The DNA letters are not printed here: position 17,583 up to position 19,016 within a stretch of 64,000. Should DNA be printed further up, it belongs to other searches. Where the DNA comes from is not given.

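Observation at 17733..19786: ATP-grasp amidoligase tightly linked to (2 nt upstream of) an alanine racemase inside the glycosyltransferase block: predicted D-alanyl-amidated polysaccharide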

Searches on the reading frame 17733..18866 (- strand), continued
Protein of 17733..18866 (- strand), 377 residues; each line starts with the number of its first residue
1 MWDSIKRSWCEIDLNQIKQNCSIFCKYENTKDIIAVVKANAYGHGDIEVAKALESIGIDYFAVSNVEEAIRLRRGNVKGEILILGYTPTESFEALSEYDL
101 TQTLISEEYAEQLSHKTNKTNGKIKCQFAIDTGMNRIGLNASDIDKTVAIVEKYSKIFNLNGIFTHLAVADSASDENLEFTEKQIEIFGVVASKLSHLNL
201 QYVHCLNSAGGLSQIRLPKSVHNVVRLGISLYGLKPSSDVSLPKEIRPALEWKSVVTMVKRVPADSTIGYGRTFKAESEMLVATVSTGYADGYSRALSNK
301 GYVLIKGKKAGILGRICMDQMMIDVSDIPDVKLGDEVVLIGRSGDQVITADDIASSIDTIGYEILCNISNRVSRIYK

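Call 32: find_homologous_proteins(query=window:17733-18866:-, max_evalue=1e-60)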
Query window:17733-18866:- (377 aa): 6581 proteins with E <= 1e-60 among 8000 candidates; the best 120 are listed.
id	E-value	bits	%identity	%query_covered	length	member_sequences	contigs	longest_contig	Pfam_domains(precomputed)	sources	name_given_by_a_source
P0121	2.8e-231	785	97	98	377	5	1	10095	PF00842.28,PF01168.27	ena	-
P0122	1.2e-135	470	59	98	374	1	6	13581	PF00842.28,PF01168.27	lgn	-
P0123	9.7e-135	467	59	98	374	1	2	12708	PF00842.28,PF01168.27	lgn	-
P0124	1.3e-134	467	61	99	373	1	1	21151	PF00842.28,PF01168.27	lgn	-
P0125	2.9e-134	466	58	98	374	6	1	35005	PF00842.28,PF01168.27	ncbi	-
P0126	6.5e-134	465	57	99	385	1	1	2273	PF00842.28,PF01168.27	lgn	-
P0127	3.1e-133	462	57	99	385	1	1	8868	PF00842.28,PF01168.27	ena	-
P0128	3.3e-133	462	57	99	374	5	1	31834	PF00842.28,PF01168.27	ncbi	-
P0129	6.6e-133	461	57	99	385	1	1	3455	PF00842.28,PF01168.27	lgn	-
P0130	7.6e-133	461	58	98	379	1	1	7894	PF00842.28,PF01168.27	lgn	-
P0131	1.2e-132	460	57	98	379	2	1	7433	PF00842.28,PF01168.27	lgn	-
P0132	1.3e-132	460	57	99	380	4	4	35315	PF00842.28,PF01168.27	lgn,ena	-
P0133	1.6e-132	460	60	100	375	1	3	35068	PF00842.28,PF01168.27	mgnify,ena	mgnify:CR=1 FL=1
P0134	2.0e-132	460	56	99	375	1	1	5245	PF00842.28,PF01168.27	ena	-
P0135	9.7e-132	457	57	99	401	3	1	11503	PF00842.28,PF01168.27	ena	-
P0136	2.6e-131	456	56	99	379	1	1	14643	PF00842.28,PF01168.27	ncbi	-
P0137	2.9e-131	456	56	98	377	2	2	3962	PF00842.28,PF01168.27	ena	-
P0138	3.3e-131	456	56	98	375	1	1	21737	PF00842.28,PF01168.27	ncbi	-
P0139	6.2e-131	455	57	99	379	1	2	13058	PF00842.28,PF01168.27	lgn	-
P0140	7.0e-131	455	56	99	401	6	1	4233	PF00842.28,PF01168.27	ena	-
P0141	2.4e-130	453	57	99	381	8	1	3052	PF00842.28,PF01168.27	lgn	-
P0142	2.8e-130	453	57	99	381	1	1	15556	PF00842.28,PF01168.27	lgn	-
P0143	3.4e-130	452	56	98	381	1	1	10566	PF00842.28,PF01168.27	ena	-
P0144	9.7e-130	451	59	98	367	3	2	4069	PF00842.28,PF01168.27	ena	-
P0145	1.1e-129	451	57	99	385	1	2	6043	PF00842.28,PF01168.27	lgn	-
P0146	1.2e-129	451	58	100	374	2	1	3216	PF00842.28,PF01168.27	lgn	-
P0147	1.6e-129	450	58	98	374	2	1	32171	PF00842.28,PF01168.27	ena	-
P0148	1.7e-129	450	58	98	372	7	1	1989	PF00842.28,PF01168.27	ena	-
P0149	1.8e-129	450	56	98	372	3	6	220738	PF00842.28,PF01168.27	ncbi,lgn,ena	-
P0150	6.1e-129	448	57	100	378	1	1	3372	PF00842.28,PF01168.27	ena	-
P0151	7.1e-129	448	56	99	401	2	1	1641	PF00842.28,PF01168.27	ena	-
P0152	1.1e-128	447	57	99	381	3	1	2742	PF00842.28,PF01168.27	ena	-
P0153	1.1e-128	447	57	99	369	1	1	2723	PF00842.28,PF01168.27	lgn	-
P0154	1.4e-128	447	55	98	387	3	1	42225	PF00842.28,PF01168.27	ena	-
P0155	2.9e-128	446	55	99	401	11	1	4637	PF00842.28,PF01168.27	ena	-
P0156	3.2e-128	446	59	98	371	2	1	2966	PF00842.28,PF01168.27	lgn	-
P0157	3.4e-128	446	56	100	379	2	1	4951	PF00842.28,PF01168.27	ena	-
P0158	4.9e-128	445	56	100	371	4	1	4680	PF00842.28,PF01168.27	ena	-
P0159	6.7e-128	445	57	99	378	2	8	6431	PF00842.28,PF01168.27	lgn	-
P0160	7.5e-128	445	57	99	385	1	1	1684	PF00842.28,PF01168.27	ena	-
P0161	1.1e-127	444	56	100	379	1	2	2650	PF00842.28,PF01168.27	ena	-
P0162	1.3e-127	444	56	98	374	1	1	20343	PF00842.28,PF01168.27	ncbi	-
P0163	1.4e-127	444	55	100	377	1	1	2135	PF00842.28,PF01168.27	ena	-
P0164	1.7e-127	443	56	100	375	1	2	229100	PF00842.28,PF01168.27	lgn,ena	-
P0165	2.4e-127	443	56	98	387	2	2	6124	PF00842.28,PF01168.27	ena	-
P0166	3.2e-127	443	56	98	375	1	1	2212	PF00842.28,PF01168.27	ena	-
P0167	3.3e-127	443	57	98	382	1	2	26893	PF00842.28,PF01168.27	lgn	-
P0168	5.0e-127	442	57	98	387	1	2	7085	PF00842.28,PF01168.27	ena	-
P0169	6.1e-127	442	56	99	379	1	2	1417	PF00842.28,PF01168.27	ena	-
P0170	1.2e-126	441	56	99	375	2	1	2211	PF00842.28,PF01168.27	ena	-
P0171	1.2e-126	441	56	100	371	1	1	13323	PF00842.28,PF01168.27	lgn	-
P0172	1.3e-126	441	56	98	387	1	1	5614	PF00842.28,PF01168.27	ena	-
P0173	1.7e-126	440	56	99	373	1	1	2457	PF00842.28,PF01168.27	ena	-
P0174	1.8e-126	440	58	100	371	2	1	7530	PF00842.28,PF01168.27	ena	-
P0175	1.8e-126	440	56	98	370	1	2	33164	PF00842.28,PF01168.27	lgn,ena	-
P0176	1.9e-126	440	54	100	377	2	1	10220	PF00842.28,PF01168.27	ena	-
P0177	2.0e-126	440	56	98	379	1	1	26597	PF00842.28,PF01168.27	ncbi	-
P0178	4.5e-126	439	57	99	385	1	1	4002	PF00842.28,PF01168.27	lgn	-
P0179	5.0e-126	439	55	98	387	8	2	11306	PF00842.28,PF01168.27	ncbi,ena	-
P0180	5.3e-126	439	55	99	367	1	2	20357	PF00842.28,PF01168.27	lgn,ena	-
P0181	5.5e-126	439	56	98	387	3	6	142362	PF00842.28,PF01168.27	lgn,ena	-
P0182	8.3e-126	438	55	99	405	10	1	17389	PF00842.28,PF01168.27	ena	-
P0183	9.9e-126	438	55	99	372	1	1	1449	PF00842.28,PF01168.27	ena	-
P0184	1.0e-125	438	58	98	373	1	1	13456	PF00842.28,PF01168.27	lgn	-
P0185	1.4e-125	437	56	98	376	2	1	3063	PF00842.28,PF01168.27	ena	-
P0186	1.7e-125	437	56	98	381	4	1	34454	PF00842.28,PF01168.27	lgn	-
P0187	2.4e-125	436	56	99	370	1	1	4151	PF00842.28,PF01168.27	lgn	-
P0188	2.8e-125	436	55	98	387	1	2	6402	PF00842.28,PF01168.27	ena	-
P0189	3.4e-125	436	55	99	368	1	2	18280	PF00842.28,PF01168.27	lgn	-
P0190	3.7e-125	436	55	99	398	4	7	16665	PF00842.28,PF01168.27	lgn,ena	-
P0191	5.5e-125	435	55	99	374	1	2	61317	PF00842.28,PF01168.27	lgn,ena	-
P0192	6.2e-125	435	54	99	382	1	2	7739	PF00842.28,PF01168.27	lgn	-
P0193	7.9e-125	435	55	98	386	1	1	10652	PF00842.28,PF01168.27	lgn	-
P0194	1.1e-124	434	56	98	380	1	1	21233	PF00842.28,PF01168.27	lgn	-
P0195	1.1e-124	434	57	99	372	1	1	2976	PF00842.28,PF01168.27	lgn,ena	-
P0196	1.6e-124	434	57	100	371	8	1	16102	PF00842.28,PF01168.27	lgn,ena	-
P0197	1.6e-124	434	55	98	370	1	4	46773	PF00842.28,PF01168.27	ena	-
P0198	1.7e-124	434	55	99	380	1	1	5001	PF00842.28,PF01168.27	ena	-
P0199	1.9e-124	433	55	98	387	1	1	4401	PF00842.28,PF01168.27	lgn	-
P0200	2.1e-124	433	56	98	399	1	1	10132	PF00842.28,PF01168.27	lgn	-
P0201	3.4e-124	433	53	98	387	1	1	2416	PF00842.28,PF01168.27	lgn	-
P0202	3.8e-124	432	55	98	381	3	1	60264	PF00842.28,PF01168.27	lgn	-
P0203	4.3e-124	432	54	100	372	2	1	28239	PF00842.28,PF01168.27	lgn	-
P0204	4.4e-124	432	59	99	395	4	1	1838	PF00842.28,PF01168.27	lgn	-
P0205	4.6e-124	432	55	98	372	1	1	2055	PF00842.28,PF01168.27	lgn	-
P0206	4.7e-124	432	54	98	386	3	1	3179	PF00842.28,PF01168.27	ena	-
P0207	5.0e-124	432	57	100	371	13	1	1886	PF00842.28,PF01168.27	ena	-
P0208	6.7e-124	432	55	100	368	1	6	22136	PF00842.28,PF01168.27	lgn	-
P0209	6.8e-124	432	58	99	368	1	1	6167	PF00842.28,PF01168.27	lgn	-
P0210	7.7e-124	431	55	99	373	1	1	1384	PF00842.28,PF01168.27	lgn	-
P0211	8.4e-124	431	54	98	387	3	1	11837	PF00842.28,PF01168.27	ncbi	-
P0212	1.0e-123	431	56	98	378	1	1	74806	PF00842.28,PF01168.27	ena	-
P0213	1.0e-123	431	56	98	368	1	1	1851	PF00842.28,PF01168.27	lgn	-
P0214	1.1e-123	431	58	98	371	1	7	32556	PF00842.28,PF01168.27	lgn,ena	-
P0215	1.1e-123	431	54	98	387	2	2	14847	PF00842.28,PF01168.27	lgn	-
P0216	1.1e-123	431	57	98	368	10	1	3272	PF00842.28,PF01168.27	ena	-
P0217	1.1e-123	431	56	100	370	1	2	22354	PF00842.28,PF01168.27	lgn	-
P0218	1.2e-123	431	57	99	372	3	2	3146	PF00842.28,PF01168.27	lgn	-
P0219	1.2e-123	431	55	99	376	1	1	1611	PF00842.28,PF01168.27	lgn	-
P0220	1.4e-123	431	54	100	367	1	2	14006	PF00842.28,PF01168.27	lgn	-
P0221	1.4e-123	431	54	98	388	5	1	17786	PF00842.28,PF01168.27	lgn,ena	-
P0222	1.5e-123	431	53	98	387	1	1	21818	PF00842.28,PF01168.27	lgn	-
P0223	1.6e-123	430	54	99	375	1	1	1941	PF00842.28,PF01168.27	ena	-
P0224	1.6e-123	430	55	99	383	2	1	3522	PF00842.28,PF01168.27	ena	-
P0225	1.8e-123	430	56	98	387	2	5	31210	PF00842.28,PF01168.27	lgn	-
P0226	1.8e-123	430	57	99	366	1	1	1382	PF00842.28,PF01168.27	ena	-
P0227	2.3e-123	430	58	92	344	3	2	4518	PF00842.28,PF01168.27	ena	-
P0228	2.4e-123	430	57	99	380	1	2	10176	PF00842.28,PF01168.27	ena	-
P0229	2.4e-123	430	54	99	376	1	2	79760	PF00842.28,PF01168.27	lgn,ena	-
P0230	3.0e-123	430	58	98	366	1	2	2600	PF00842.28,PF01168.27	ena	-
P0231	3.0e-123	430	54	100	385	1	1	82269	PF00842.28,PF01168.27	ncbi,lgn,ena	-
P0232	3.2e-123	429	56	99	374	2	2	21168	PF00842.28,PF01168.27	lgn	-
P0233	3.2e-123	429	57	98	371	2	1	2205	PF00842.28,PF01168.27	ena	-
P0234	3.2e-123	429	56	98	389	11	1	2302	PF00842.28,PF01168.27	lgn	-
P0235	3.2e-123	429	55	99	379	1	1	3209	PF00842.28,PF01168.27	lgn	-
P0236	3.7e-123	429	57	99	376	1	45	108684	PF00842.28,PF01168.27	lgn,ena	-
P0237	3.7e-123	429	58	99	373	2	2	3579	PF00842.28,PF01168.27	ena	-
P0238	4.1e-123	429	54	98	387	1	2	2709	PF00842.28,PF01168.27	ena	-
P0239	4.2e-123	429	54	98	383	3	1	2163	PF00842.28,PF01168.27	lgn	-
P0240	4.4e-123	429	56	98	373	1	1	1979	PF00842.28,PF01168.27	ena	-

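Call 33: find_encoding_contigs(protein=P0124, flank=6000, max_places=2)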
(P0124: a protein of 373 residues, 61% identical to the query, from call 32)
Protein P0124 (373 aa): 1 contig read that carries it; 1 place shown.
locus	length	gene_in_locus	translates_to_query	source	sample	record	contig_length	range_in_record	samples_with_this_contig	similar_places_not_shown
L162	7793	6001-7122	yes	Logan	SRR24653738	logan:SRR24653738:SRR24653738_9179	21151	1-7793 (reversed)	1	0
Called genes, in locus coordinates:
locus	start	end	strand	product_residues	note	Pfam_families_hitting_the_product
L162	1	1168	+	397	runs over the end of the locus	PF02655:ATP-grasp_3 (weak), PF02222:ATP-grasp (weak), PF02786:CPSase_L_D2, PF07478:Dala_Dala_lig_C (weak), PF13535:ATP-grasp_4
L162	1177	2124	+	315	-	-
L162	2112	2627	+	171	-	PF13302:Acetyltransf_3, PF13420:Acetyltransf_4, PF00583:Acetyltransf_1, PF13508:Acetyltransf_7 (weak), PF13523:Acetyltransf_8 (weak)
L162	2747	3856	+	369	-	PF01041:DegT_DnrJ_EryC1, PF01212:Beta_elim_lyase (faint)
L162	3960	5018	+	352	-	PF01757:Acyl_transf_3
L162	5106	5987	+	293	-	PF14305:ATPgrasp_TupA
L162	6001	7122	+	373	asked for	PF01168:Ala_racemase_N, PF00842:Ala_racemase_C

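Call 34: find_encoding_contigs(protein=P0133, flank=6000, max_places=2)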
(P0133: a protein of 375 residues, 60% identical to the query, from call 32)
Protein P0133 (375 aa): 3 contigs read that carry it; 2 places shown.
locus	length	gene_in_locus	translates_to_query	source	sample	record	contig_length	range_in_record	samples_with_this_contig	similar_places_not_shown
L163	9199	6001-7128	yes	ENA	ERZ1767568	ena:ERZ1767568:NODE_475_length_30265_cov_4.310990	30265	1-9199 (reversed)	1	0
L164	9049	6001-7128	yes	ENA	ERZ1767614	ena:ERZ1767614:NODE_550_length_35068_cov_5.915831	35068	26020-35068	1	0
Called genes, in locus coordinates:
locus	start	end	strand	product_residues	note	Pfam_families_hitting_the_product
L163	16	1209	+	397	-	PF02655:ATP-grasp_3 (faint), PF02222:ATP-grasp (weak), PF02786:CPSase_L_D2 (weak), PF07478:Dala_Dala_lig_C (weak), PF13535:ATP-grasp_4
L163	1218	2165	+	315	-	-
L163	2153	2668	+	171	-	PF13302:Acetyltransf_3, PF13420:Acetyltransf_4, PF00583:Acetyltransf_1, PF13508:Acetyltransf_7 (weak), PF13523:Acetyltransf_8 (weak)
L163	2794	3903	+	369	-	PF01041:DegT_DnrJ_EryC1, PF01212:Beta_elim_lyase (weak)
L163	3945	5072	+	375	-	PF01757:Acyl_transf_3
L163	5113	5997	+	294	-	PF14305:ATPgrasp_TupA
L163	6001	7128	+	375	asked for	PF01168:Ala_racemase_N, PF00842:Ala_racemase_C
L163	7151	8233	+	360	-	PF01073:3Beta_HSD, PF01370:Epimerase, PF02719:Polysacc_synt_2, PF04321:RmlD_sub_bind, PF07993:NAD_binding_4, PF16363:GDP_Man_Dehyd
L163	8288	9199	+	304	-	?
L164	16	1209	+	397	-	PF02655:ATP-grasp_3 (faint), PF02222:ATP-grasp (weak), PF02786:CPSase_L_D2 (weak), PF07478:Dala_Dala_lig_C (weak), PF13535:ATP-grasp_4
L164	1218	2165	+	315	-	-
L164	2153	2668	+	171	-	PF13302:Acetyltransf_3, PF13420:Acetyltransf_4, PF00583:Acetyltransf_1, PF13508:Acetyltransf_7 (weak), PF13523:Acetyltransf_8 (weak)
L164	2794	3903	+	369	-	PF01041:DegT_DnrJ_EryC1, PF01212:Beta_elim_lyase (weak)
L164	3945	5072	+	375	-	PF01757:Acyl_transf_3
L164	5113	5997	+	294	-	PF14305:ATPgrasp_TupA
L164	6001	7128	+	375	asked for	PF01168:Ala_racemase_N, PF00842:Ala_racemase_C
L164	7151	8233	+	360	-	PF01073:3Beta_HSD, PF01370:Epimerase, PF02719:Polysacc_synt_2, PF04321:RmlD_sub_bind, PF07993:NAD_binding_4, PF16363:GDP_Man_Dehyd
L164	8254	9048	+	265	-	?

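Call 35: find_encoding_contigs(protein=P0122, flank=6000, max_places=2)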
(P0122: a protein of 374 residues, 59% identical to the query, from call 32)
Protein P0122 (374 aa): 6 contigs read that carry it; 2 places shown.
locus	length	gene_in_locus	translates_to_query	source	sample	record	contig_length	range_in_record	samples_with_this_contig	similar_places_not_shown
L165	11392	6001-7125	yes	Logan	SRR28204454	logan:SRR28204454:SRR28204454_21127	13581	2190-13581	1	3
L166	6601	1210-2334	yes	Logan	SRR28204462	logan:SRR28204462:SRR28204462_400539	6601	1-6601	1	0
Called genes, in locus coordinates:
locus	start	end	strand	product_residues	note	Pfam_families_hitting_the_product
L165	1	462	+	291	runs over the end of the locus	PF01370:Epimerase, PF04321:RmlD_sub_bind, PF16363:GDP_Man_Dehyd (weak), PF01073:3Beta_HSD, PF07993:NAD_binding_4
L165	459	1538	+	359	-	PF13477:Glyco_trans_4_2, PF13439:Glyco_transf_4 (weak), PF13579:Glyco_trans_4_4, PF00534:Glycos_transf_1, PF13692:Glyco_trans_1_4, PF13524:Glyco_trans_1_2 (weak)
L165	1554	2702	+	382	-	PF20706:GT4-conflict, PF00534:Glycos_transf_1, PF13692:Glyco_trans_1_4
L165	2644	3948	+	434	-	PF04932:Wzy_C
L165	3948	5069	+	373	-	PF13477:Glyco_trans_4_2 (weak), PF13439:Glyco_transf_4, PF13579:Glyco_trans_4_4 (weak), PF00534:Glycos_transf_1, PF13692:Glyco_trans_1_4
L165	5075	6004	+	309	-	PF14305:ATPgrasp_TupA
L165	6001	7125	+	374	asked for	PF01168:Ala_racemase_N, PF00842:Ala_racemase_C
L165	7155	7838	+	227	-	PF08942:DUF1919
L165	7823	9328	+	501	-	-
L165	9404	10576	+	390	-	PF10509:GalKase_gal_bdg (faint), PF00288:GHMP_kinases_N, PF08544:GHMP_kinases_C (weak)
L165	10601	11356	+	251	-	PF00483:NTP_transferase, PF12804:NTP_transf_3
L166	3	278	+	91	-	?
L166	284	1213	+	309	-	PF14305:ATPgrasp_TupA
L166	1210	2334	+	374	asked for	PF01168:Ala_racemase_N, PF00842:Ala_racemase_C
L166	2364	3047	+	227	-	PF08942:DUF1919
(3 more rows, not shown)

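Call 36: find_encoding_contigs(protein=P0125, flank=6000, max_places=2)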
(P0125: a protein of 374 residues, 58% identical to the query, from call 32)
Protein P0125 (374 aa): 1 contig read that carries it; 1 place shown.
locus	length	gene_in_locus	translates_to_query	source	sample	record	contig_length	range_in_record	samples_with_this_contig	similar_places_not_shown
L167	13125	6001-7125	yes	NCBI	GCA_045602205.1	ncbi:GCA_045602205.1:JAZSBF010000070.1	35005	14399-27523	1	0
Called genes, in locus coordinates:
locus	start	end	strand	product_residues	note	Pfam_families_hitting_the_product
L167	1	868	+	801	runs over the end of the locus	PF00270:DEAD (faint), PF04851:ResIII (faint), PF06733:DEAD_2, PF13307:Helicase_C_2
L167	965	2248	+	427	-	PF12897:Asp_aminotransf, PF00155:Aminotran_1_2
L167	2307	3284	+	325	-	PF04055:Radical_SAM, PF16199:Radical_SAM_C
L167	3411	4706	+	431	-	PF00162:PGK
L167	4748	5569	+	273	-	PF00121:TIM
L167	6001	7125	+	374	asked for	PF01168:Ala_racemase_N, PF00842:Ala_racemase_C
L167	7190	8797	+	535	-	PF00654:Voltage_CLC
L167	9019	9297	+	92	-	PF24034:DUF7343 (weak), PF01022:HTH_5, PF12840:HTH_20, PF13412:HTH_24 (weak), PF12802:MarR_2 (weak)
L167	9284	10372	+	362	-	PF07853:DUF1648, PF13630:SdpI, PF10882:bPH_5 (faint)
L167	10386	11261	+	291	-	PF00005:ABC_tran, PF13304:AAA_21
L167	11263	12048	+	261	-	PF12679:ABC2_membrane_2, PF12730:ABC2_membrane_4 (faint), PF10920:DUF2705, PF13346:ABC2_membrane_5 (weak)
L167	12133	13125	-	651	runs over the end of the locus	PF06808:DctM, PF11874:DUF3394 (weak)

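Call 37: find_encoding_contigs(protein=P0128, flank=6000, max_places=1)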
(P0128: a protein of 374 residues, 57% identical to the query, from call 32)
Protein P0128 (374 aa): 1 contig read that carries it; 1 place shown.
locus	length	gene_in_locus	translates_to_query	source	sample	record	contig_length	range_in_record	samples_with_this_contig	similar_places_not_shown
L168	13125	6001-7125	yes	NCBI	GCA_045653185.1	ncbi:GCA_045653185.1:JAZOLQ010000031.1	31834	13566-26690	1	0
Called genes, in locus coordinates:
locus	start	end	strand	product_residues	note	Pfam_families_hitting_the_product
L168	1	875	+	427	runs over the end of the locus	PF12897:Asp_aminotransf, PF00155:Aminotran_1_2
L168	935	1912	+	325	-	PF04055:Radical_SAM, PF16199:Radical_SAM_C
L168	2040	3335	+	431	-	PF00162:PGK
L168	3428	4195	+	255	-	PF00121:TIM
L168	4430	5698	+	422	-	-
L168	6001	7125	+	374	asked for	PF01168:Ala_racemase_N, PF00842:Ala_racemase_C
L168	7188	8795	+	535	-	PF00654:Voltage_CLC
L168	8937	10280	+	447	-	PF00232:Glyco_hydro_1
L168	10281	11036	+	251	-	PF04909:Amidohydro_2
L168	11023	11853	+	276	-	PF04909:Amidohydro_2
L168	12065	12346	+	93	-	PF24034:DUF7343 (weak), PF01022:HTH_5, PF12840:HTH_20, PF13412:HTH_24 (weak), PF12802:MarR_2 (weak)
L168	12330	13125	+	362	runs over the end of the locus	PF07853:DUF1648, PF13630:SdpI, PF10882:bPH_5 (weak)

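Call 38: find_encoding_contigs(protein=P0132, flank=6000, max_places=1)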
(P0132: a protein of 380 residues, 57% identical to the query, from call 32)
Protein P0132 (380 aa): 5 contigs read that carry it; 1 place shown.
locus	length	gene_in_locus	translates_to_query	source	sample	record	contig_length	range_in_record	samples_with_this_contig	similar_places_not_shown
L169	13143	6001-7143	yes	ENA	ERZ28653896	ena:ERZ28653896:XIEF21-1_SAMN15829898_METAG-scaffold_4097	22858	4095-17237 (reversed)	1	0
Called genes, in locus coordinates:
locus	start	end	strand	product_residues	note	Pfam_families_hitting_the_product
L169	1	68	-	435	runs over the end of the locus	PF04734:Ceramidase_alk (faint)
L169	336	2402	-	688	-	PF01120:Alpha_L_fucos, PF14871:GHL6, PF08532:Glyco_hydro_42M (weak)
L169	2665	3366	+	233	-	PF03372:Exo_endo_phos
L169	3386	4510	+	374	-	PF13527:Acetyltransf_9, PF17668:Acetyltransf_17 (weak)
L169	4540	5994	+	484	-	PF07364:DUF1485, PF07171:MlrC_C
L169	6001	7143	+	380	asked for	PF01168:Ala_racemase_N, PF00842:Ala_racemase_C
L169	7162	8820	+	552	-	PF13181:TPR_8 (faint), PF13432:TPR_16 (faint), PF13414:TPR_11 (weak), PF00515:TPR_1, PF07719:TPR_2 (weak), PF13414:TPR_11, PF13424:TPR_12, PF09234:DUF1963, +3 more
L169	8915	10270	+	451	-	PF01229:Glyco_hydro_39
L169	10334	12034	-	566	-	-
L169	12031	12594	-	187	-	PF04542:Sigma70_r2, PF08281:Sigma70_r4_2, PF04545:Sigma70_r4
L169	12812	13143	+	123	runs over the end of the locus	PF00392:GntR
